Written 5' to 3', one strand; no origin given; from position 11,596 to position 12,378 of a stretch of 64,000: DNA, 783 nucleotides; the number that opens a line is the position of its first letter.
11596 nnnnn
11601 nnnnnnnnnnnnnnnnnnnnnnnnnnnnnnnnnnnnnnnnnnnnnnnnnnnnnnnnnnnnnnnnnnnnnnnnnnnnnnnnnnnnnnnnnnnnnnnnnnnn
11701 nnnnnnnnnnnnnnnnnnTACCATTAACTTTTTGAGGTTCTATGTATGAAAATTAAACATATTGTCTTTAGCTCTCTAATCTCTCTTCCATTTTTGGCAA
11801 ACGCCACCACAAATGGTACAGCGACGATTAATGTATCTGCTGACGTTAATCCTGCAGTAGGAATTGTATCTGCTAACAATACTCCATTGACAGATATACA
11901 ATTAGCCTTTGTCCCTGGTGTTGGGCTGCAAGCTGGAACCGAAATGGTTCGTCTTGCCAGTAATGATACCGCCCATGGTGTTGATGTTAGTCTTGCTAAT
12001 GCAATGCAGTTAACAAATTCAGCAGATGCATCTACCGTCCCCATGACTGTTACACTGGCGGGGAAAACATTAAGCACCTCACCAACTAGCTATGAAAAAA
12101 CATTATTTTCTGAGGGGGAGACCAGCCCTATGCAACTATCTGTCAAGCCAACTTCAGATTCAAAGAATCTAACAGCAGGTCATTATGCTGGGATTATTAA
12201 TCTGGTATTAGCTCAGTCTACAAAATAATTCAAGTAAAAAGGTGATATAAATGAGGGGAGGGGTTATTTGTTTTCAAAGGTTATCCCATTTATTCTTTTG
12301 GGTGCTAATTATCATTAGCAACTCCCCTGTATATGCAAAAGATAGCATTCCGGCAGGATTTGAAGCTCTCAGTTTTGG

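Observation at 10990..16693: Low-GC class-5 (CS1/CFA-I-like) fimbrial operon with in-frame G/C homopolymer tracts in every gene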

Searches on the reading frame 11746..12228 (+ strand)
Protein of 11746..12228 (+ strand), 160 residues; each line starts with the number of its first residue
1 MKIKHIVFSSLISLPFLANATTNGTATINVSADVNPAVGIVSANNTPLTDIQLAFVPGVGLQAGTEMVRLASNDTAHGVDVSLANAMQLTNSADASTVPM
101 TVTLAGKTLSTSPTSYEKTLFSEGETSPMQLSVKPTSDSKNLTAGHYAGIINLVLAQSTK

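Call 5: search_protein_families(library=pfam, proteins=[window:11746-12228:+], max_evalue=0.01)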
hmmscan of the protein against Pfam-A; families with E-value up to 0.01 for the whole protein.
window:11746-12228:+ (160 aa): 1 family
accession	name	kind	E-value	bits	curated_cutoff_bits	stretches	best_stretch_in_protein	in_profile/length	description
PF04449.17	Fimbrial_CS1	-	1.6e-13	51.4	21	1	27-155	4-132/133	CS1 type fimbrial major subunit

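Call 12: find_encoding_contigs(protein=window:11746-12228:+, flank=8000, max_places=10)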
Protein window:11746-12228:+ (160 aa): 6 contigs read that carry it; 5 places shown.
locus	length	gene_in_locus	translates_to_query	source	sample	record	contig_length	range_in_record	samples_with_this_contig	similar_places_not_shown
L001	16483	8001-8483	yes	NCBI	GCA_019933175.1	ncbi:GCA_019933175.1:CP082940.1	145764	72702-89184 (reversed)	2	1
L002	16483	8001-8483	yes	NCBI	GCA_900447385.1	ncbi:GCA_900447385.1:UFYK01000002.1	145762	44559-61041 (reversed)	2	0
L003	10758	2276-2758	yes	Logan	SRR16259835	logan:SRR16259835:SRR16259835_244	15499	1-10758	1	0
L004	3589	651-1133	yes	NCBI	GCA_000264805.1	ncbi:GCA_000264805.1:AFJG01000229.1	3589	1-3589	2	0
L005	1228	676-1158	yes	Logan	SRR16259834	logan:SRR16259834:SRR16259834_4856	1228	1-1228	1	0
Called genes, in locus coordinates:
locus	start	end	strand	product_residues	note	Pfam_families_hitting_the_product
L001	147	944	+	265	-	PF02432:Fimbrial_K88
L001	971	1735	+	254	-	PF02432:Fimbrial_K88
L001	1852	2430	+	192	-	-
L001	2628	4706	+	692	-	PF02897:Peptidase_S9_N, PF00326:Peptidase_S9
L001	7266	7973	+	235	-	-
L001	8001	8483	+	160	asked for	PF04449:Fimbrial_CS1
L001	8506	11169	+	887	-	PF15976:CooC_C (faint), PF16967:TcfC, PF17271:Usher_TcfC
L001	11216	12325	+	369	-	PF07434:CfaE_2nd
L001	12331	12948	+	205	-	PF00196:GerE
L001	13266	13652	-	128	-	-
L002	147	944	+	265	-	PF02432:Fimbrial_K88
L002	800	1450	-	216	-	-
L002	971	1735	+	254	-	PF02432:Fimbrial_K88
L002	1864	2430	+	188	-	-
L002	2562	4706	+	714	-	PF02897:Peptidase_S9_N, PF00326:Peptidase_S9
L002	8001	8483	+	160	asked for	PF04449:Fimbrial_CS1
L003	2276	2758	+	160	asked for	PF04449:Fimbrial_CS1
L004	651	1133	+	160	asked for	PF04449:Fimbrial_CS1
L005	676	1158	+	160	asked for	PF04449:Fimbrial_CS1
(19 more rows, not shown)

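Call 45: search_protein_families(library=ncbifam, proteins=[window:11746-12228:+], max_evalue=0.01)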
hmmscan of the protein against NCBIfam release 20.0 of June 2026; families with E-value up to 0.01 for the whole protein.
window:11746-12228:+ (160 aa): 2 families
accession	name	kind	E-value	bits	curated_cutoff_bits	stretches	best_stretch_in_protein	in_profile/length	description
NF011837.0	PRK15309.1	equivalog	1e-16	61.5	384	1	27-158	47-187/191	fimbrial protein TcfB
NF038252.1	cable_major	equivalog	5.1e-13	49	225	1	25-159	21-162/166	cable pilus major pilin CblA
